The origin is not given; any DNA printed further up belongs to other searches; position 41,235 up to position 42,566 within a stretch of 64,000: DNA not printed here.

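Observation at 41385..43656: Translationally overlapped pair: Cys-less asparagine-synthetase-like PP-loop enzyme plus unassigned radical SAM enzyme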

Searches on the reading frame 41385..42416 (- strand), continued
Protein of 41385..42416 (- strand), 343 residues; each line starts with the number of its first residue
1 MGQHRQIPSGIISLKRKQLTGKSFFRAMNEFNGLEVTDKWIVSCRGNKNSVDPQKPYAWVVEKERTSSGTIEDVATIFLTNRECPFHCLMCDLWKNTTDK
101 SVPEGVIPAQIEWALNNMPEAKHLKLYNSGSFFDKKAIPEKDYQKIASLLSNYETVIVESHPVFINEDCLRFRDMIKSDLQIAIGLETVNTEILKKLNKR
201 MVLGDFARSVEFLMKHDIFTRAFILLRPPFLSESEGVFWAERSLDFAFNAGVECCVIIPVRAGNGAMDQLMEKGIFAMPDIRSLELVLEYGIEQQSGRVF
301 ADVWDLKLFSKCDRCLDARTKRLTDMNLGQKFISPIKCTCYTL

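Call 84: search_protein_families(library=ncbifam, alignment_id=A3, max_evalue=0.01)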
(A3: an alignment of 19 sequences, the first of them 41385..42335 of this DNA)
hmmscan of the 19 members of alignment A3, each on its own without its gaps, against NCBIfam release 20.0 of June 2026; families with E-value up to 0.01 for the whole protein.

A. member 1, window:41385-42335:- (316 aa): 3 families
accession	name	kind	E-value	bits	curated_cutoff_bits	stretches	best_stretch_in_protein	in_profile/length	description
TIGR01210.1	TIGR01210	equivalog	9.4e-32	110.5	212.15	1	35-273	4-250/313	archaeosine biosynthesis radical SAM protein RaSEA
TIGR04479.1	bcpD_PhpK_rSAM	subfamily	0.00026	19.5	600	1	155-199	345-389/504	PhpK family radical SAM P-methyltransferase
NF004567.0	PRK05904.1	equivalog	0.0024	17.1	355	1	57-192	16-154/353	coproporphyrinogen III oxidase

B. families by the number of members that match (of 19 scanned): 11 families
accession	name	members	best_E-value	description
TIGR01210.1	TIGR01210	19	3.4e-33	archaeosine biosynthesis radical SAM protein RaSEA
TIGR04479.1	bcpD_PhpK_rSAM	16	5.6e-07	PhpK family radical SAM P-methyltransferase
TIGR01212.1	TIGR01212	15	1.5e-06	tRNA modification radical SAM protein MnmL/YtqA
NF004567.0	PRK05904.1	6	0.0018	coproporphyrinogen III oxidase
TIGR02026.1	BchE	4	3.6e-05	magnesium-protoporphyrin IX monomethyl ester anaerobic oxidative cyclase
NF040542.1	rSAM_RCCLKC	2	0.00032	arsinothricin biosynthesis radical SAM protein ArsL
NF000755.0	PRK00046.1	1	0.003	UDP-N-acetylmuramate dehydrogenase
TIGR04013.1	B12_SAM_MJ_1487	1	0.0034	TIGR04013 family B12-binding domain/radical SAM domain-containing protein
TIGR04072.2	rSAM_ladder_B12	1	0.0045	lipid biosynthesis B12-binding/radical SAM protein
NF040546.1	rSAM_CUAEP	1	0.005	CUAEP/CCAEP-tail radical SAM (seleno)protein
TIGR04367.1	HpnR_B12_rSAM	1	0.0092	hopanoid C-3 methylase HpnR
